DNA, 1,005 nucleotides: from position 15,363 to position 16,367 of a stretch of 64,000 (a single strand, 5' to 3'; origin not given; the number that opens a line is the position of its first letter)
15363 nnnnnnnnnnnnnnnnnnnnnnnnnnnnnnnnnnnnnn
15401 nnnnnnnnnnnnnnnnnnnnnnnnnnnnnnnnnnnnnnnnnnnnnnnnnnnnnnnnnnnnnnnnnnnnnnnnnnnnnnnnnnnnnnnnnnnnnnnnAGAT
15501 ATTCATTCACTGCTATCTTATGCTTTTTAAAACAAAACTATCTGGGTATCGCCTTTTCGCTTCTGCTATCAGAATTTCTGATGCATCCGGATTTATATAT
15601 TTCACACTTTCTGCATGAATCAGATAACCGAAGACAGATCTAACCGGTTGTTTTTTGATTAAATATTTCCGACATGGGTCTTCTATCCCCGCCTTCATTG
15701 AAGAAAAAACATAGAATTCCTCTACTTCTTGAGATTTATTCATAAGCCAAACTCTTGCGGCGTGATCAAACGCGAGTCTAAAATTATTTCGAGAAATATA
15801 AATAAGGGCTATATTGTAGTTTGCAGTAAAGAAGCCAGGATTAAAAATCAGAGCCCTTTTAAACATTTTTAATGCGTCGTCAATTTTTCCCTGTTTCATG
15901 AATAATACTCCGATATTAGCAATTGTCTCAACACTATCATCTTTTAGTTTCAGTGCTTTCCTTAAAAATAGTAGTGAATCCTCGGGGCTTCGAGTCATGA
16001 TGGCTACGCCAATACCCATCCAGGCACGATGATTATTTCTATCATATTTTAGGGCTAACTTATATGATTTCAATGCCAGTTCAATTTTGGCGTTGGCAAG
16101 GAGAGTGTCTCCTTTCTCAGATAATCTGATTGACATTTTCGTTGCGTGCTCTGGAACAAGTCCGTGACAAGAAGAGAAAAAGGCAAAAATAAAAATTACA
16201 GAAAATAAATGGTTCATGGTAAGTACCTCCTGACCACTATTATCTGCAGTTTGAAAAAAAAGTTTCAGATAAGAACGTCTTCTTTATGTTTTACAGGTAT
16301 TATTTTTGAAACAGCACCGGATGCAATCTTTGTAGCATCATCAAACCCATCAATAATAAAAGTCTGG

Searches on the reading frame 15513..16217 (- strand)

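Call 27: search_protein_families(library=pfam, proteins=[window:15513-16217:-], max_evalue=0.00001)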
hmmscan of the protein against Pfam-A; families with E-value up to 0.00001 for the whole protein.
window:15513-16217:- (234 aa): 7 families
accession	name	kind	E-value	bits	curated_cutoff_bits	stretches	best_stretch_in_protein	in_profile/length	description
PF00515.34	TPR_1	-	1.5e-13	50.4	27.8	1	100-129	5-34/34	Tetratricopeptide repeat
PF13414.12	TPR_11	-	1.4e-12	47.5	26.8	0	105-140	3-38/42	TPR repeat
PF13432.12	TPR_16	-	2.6e-11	44.2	32.7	0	103-153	4-54/65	Tetratricopeptide repeat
PF07719.23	TPR_2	-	3.9e-11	42.6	27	0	100-128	5-33/34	Tetratricopeptide repeat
PF13181.12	TPR_8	-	4.8e-08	33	25.7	0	98-123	3-28/34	Tetratricopeptide repeat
PF14559.12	TPR_19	-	6.9e-07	29.9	25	0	107-147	2-42/68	Tetratricopeptide repeat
PF13431.12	TPR_17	-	2.3e-06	27.9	24.4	0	119-146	2-29/34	Tetratricopeptide repeat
